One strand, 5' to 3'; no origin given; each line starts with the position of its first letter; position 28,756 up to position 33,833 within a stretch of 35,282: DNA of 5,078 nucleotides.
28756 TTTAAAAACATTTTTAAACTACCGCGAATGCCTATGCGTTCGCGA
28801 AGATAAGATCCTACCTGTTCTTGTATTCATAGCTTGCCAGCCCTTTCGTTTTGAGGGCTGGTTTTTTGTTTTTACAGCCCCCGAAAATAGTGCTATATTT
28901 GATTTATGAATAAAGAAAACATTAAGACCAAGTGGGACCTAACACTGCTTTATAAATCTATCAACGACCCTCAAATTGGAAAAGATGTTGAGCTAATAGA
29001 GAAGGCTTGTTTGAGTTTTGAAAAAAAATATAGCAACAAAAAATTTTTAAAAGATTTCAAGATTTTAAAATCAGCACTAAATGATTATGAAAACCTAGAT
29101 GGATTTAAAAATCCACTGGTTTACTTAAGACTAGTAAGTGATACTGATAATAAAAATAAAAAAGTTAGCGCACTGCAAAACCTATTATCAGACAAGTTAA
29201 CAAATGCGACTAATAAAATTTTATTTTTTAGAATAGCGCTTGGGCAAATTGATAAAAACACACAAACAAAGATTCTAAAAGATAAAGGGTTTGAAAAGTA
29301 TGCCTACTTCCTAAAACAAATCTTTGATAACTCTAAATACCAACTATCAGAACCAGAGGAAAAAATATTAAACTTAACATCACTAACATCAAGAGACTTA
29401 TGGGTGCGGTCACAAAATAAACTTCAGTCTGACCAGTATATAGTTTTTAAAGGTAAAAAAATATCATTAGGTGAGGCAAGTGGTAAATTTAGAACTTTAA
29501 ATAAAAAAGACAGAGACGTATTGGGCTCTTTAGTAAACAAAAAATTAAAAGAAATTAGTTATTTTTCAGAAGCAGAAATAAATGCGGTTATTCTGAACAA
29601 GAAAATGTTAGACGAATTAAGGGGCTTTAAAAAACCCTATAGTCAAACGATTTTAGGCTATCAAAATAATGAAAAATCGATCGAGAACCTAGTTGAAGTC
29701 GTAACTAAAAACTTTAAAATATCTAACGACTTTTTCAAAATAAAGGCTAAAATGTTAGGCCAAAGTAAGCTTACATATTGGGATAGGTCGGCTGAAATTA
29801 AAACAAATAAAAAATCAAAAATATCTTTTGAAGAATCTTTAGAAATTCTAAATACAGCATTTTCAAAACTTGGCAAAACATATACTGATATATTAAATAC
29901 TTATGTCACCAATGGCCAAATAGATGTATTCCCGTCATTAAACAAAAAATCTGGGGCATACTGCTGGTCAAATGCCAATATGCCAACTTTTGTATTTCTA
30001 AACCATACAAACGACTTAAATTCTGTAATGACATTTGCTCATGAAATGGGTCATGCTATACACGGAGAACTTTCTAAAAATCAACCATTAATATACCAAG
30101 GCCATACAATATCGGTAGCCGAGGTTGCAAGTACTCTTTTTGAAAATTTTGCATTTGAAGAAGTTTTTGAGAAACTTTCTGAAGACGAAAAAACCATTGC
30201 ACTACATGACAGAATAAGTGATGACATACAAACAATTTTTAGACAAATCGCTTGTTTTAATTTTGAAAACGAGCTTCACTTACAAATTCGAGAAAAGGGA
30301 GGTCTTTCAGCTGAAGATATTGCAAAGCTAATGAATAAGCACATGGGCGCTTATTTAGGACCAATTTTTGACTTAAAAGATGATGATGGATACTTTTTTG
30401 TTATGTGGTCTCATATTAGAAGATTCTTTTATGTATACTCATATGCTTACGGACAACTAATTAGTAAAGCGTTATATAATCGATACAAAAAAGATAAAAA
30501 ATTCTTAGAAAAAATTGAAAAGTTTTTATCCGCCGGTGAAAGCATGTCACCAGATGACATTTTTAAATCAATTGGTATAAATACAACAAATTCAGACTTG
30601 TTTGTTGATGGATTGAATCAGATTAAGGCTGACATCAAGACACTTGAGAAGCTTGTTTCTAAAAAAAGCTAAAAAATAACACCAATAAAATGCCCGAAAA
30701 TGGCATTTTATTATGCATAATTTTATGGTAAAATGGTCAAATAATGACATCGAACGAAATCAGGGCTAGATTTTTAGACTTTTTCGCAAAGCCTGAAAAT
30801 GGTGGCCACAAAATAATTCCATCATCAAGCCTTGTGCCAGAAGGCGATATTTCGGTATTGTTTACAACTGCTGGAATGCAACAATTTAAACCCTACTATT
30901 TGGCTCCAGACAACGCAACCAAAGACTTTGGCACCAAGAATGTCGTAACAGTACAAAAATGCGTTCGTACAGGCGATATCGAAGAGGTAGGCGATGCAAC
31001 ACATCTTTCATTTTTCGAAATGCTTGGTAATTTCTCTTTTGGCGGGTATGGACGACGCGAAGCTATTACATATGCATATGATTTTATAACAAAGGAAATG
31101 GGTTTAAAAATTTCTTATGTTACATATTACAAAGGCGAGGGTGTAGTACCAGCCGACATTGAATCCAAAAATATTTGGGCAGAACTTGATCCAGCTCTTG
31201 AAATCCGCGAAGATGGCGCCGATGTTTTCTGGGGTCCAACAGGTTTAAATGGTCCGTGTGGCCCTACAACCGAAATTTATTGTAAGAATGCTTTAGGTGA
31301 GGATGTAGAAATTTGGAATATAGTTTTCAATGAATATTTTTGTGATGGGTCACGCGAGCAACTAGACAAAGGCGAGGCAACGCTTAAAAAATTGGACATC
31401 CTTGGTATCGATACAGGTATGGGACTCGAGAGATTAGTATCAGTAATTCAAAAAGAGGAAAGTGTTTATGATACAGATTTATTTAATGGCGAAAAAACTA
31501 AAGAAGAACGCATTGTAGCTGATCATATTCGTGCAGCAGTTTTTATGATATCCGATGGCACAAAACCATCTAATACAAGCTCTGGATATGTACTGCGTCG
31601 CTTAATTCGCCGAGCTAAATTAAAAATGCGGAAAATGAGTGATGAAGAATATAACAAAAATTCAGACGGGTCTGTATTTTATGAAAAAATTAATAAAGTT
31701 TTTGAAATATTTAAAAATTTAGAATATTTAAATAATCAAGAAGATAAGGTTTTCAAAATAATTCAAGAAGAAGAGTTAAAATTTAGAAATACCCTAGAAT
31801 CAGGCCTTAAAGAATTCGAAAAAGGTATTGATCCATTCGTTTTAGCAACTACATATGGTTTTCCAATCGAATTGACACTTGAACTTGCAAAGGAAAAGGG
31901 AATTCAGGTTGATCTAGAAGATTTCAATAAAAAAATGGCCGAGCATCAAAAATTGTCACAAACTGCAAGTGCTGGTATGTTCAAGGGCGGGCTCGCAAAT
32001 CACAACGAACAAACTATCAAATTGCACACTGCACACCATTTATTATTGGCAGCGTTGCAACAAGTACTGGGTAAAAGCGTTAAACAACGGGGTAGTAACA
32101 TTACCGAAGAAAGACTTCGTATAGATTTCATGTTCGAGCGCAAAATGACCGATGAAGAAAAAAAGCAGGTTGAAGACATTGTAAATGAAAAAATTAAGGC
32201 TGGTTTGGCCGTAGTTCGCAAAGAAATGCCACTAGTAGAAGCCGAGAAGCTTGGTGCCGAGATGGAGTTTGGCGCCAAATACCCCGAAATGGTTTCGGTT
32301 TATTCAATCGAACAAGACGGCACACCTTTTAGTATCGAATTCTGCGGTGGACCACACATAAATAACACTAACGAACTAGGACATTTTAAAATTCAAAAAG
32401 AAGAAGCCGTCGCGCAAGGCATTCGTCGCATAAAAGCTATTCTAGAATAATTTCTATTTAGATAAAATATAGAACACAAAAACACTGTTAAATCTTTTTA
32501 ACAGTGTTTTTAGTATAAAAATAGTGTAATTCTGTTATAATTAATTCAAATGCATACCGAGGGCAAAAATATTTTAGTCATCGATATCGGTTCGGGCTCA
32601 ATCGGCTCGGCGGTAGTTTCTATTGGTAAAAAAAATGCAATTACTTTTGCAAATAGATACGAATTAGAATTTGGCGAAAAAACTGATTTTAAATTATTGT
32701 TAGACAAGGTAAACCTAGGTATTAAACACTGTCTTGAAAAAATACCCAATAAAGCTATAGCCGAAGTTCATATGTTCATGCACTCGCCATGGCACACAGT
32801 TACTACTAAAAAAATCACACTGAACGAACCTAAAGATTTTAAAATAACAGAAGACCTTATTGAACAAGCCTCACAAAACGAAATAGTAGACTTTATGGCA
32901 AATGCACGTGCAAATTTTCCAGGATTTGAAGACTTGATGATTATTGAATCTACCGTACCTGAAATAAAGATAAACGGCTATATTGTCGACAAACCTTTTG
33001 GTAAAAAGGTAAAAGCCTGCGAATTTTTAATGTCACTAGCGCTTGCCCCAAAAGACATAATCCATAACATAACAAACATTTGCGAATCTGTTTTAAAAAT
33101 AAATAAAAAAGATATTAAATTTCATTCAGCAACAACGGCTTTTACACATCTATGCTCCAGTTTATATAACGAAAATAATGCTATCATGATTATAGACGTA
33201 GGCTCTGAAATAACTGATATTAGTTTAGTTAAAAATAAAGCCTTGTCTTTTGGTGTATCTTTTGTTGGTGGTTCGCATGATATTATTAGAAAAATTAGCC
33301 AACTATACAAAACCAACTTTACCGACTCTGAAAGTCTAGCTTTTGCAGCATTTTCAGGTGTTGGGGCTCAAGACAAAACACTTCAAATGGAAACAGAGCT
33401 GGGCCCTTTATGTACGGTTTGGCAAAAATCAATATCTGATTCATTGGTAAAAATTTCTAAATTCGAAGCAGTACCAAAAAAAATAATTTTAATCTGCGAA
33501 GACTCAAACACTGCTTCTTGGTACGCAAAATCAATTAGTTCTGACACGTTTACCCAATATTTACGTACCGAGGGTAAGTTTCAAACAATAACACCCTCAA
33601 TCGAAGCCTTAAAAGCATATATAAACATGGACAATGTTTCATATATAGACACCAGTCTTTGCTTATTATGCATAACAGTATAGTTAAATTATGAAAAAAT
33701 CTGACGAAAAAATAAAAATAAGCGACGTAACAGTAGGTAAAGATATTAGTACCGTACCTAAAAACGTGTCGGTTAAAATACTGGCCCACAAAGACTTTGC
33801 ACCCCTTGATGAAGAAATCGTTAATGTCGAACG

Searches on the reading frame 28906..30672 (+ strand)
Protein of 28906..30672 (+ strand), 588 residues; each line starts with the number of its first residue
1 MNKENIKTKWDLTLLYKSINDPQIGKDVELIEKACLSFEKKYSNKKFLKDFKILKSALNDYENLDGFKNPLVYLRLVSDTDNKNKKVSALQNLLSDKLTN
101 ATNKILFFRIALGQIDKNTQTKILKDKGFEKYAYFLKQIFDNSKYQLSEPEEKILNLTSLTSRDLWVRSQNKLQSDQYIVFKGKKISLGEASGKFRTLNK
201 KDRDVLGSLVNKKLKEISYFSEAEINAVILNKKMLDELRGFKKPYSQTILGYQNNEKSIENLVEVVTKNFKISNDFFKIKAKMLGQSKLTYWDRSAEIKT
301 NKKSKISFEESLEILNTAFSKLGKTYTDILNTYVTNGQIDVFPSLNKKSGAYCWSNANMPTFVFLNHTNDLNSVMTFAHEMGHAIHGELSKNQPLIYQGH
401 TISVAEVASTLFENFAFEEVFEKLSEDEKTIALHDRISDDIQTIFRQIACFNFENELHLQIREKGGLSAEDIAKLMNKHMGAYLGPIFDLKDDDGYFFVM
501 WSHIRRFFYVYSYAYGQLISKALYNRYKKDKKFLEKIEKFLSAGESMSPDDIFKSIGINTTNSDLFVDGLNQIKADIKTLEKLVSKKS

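Call 9: search_protein_families(library=pfam, proteins=[window:28906-30672:+], max_evalue=0.01)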
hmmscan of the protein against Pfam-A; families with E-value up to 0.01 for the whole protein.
window:28906-30672:+ (588 aa): 3 families
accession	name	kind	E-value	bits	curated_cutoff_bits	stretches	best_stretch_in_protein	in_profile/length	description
PF01432.26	Peptidase_M3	-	4.8e-35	122.2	27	1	235-569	45-454/457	Peptidase family M3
PF08439.15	Peptidase_M3_N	-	1.2e-10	41.9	25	1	113-171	3-62/70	Oligopeptidase F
PF13688.12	Reprolysin_5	-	0.0098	16.6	27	0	257-384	24-152/196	Metallo-peptidase family M12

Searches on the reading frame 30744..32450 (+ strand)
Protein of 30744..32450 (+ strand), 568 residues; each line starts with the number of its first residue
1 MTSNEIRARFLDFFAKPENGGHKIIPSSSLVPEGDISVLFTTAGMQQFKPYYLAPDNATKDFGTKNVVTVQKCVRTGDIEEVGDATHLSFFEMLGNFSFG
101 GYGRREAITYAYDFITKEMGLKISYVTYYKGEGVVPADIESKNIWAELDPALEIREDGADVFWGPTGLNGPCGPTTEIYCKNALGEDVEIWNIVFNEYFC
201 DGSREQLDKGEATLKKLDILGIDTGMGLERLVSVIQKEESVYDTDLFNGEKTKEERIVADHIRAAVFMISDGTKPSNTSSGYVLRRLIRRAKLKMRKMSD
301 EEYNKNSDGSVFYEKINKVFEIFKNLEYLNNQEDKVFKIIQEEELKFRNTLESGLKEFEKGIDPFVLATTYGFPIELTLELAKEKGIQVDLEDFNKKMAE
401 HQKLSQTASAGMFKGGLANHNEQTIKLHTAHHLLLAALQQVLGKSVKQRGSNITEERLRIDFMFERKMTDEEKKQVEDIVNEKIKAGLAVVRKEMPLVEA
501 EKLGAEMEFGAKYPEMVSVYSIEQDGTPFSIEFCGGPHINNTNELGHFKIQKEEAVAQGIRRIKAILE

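Call 9: search_protein_families(library=pfam, proteins=[window:30744-32450:+], max_evalue=0.01)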
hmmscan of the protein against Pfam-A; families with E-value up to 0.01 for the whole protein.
window:30744-32450:+ (568 aa): 2 families
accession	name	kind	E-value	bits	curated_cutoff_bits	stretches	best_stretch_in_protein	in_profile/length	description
PF01411.24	tRNA-synt_2c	-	1e-92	311.9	30.3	1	5-424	1-445/552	tRNA synthetases class II (A)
PF07973.19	tRNA_SAD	-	2.8e-16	59.6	24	1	517-563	1-43/44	Threonyl and Alanyl tRNA synthetase second additional domain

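Call 97: list_cluster_members(proteins=[window:30744-32450:+, window:23076-24050:+, window:26160-27839:+])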
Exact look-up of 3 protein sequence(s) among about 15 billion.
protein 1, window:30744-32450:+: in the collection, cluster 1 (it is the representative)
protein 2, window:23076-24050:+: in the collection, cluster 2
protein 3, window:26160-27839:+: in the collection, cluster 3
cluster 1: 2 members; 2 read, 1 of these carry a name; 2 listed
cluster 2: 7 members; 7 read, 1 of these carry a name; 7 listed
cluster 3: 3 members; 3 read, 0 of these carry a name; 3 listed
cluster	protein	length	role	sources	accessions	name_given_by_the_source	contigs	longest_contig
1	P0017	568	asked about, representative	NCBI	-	-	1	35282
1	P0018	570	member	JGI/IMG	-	alanyl-tRNA synthetase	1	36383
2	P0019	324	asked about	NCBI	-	-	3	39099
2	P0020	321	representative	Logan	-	-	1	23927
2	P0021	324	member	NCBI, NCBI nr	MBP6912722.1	MAG: endolytic transglycosylase MltG [Candidatus Pacebacteria bacterium] | endolytic transglycosylase MltG [Candidatus Paceibacterota bacterium]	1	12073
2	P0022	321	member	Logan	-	-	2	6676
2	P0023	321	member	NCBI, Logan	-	-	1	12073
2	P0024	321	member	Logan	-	-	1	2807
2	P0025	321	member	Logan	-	-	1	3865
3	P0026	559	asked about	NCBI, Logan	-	-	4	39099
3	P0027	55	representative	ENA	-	-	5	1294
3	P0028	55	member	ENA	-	-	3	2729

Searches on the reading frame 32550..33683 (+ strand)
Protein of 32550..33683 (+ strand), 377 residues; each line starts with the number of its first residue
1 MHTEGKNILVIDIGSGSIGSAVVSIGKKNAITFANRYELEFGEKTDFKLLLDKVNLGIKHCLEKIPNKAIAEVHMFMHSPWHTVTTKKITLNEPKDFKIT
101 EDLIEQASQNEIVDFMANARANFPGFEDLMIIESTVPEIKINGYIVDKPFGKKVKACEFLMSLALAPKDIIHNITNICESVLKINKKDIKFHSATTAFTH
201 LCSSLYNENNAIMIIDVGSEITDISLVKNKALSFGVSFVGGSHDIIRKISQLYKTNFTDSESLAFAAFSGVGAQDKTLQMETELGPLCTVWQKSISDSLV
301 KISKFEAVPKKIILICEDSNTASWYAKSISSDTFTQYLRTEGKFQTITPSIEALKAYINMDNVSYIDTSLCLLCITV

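Call 9: search_protein_families(library=pfam, proteins=[window:32550-33683:+], max_evalue=0.01)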
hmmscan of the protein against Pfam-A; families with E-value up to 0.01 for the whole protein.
window:32550-33683:+ (377 aa): 2 families
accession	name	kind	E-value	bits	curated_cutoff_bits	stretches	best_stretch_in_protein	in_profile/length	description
PF14450.12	FtsA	-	0.00011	23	31.8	0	214-264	2-52/127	Cell division protein FtsA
PF11104.14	PilM_2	-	0.00028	20.4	27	1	168-261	135-231/340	Type IV pilus assembly protein PilM;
